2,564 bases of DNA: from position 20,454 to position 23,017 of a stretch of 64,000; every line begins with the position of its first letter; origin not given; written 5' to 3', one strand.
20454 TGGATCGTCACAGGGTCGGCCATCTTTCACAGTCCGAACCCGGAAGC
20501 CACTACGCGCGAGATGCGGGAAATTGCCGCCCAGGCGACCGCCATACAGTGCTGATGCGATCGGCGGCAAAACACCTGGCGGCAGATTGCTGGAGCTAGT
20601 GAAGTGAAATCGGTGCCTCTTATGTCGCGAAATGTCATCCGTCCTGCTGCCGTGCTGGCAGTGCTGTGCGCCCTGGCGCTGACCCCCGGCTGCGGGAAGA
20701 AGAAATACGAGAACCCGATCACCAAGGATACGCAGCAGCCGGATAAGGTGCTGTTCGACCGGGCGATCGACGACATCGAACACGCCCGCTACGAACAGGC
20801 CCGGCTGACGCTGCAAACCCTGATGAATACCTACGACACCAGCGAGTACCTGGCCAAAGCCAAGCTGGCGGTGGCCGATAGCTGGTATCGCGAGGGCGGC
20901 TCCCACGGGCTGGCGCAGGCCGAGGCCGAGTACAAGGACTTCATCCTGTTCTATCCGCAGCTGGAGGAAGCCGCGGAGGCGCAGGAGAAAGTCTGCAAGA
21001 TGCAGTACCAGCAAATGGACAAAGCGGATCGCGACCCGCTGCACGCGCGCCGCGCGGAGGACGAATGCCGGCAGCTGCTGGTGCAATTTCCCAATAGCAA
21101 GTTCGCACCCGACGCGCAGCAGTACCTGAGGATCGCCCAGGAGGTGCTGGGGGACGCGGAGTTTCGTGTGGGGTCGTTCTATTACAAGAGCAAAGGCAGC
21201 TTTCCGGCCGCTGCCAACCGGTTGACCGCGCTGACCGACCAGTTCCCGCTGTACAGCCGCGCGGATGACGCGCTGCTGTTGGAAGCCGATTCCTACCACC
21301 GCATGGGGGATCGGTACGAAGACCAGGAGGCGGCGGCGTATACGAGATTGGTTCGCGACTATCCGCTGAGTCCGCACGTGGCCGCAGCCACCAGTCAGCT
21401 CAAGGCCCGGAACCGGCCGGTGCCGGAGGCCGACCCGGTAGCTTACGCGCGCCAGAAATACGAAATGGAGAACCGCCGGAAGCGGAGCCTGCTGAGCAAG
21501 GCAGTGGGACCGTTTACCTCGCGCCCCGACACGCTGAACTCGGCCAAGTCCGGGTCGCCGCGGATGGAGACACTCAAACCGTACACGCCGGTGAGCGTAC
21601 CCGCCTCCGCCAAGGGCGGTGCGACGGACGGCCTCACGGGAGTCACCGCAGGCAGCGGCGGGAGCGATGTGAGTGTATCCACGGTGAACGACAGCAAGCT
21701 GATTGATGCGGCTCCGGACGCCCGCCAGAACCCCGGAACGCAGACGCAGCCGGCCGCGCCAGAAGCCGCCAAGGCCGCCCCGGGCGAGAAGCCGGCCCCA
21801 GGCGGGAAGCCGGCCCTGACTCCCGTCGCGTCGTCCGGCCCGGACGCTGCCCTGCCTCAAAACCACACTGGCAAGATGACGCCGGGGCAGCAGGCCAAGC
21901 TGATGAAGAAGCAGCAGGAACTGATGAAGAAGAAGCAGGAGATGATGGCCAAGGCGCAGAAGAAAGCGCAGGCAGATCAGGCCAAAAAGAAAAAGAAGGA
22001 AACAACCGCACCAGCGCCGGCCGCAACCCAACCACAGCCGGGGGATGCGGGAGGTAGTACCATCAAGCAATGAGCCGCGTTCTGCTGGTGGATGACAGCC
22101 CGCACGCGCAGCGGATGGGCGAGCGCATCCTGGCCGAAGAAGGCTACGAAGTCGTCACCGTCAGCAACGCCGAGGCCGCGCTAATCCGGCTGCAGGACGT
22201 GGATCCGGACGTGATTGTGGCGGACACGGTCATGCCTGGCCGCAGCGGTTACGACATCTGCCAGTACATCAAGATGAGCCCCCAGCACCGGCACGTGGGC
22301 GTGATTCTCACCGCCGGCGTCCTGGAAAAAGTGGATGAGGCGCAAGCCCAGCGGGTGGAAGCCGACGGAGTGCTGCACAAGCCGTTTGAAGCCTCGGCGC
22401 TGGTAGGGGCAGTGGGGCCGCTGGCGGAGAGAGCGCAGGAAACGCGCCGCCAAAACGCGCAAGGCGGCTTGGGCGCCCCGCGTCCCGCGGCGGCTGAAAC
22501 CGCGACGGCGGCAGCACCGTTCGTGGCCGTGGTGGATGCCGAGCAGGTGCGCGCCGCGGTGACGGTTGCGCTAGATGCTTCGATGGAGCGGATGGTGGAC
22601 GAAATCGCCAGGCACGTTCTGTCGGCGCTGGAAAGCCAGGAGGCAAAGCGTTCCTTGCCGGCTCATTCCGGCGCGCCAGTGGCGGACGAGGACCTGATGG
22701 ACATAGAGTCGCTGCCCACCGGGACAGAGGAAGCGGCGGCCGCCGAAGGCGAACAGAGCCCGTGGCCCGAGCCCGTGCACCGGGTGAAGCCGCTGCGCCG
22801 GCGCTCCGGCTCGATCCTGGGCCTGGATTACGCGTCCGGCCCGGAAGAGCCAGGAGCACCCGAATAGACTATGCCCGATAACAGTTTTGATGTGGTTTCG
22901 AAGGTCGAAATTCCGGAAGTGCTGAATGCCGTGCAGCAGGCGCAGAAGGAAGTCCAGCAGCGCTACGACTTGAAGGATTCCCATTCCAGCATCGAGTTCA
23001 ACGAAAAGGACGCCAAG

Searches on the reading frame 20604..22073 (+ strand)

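Call 51: search_protein_families(library=pfam, proteins=[window:20604-22073:+], max_evalue=0.00001)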
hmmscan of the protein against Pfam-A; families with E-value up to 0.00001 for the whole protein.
window:20604-22073:+ (489 aa): 2 families
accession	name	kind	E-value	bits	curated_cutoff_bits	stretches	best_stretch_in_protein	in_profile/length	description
PF13525.12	YfiO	-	7.8e-27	94.8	25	1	44-241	2-198/203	Outer membrane lipoprotein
PF13512.12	TPR_18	-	2.2e-09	38.1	21.9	1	44-173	7-143/145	Tetratricopeptide repeat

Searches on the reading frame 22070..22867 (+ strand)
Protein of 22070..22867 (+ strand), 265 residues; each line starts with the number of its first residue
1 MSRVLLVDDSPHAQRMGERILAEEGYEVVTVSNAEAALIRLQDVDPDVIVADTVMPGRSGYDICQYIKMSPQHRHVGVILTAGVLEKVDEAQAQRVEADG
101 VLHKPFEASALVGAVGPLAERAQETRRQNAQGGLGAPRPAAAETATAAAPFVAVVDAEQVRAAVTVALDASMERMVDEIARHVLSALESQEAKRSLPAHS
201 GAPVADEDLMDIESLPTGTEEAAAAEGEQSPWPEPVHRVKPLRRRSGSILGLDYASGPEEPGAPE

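Call 51: search_protein_families(library=pfam, proteins=[window:22070-22867:+], max_evalue=0.00001)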
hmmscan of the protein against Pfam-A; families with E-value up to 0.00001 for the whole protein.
window:22070-22867:+ (265 aa): 1 family
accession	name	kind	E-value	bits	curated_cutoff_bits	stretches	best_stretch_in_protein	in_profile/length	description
PF00072.30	Response_reg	-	2.3e-20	73.3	30.2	1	4-115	1-110/111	Response regulator receiver domain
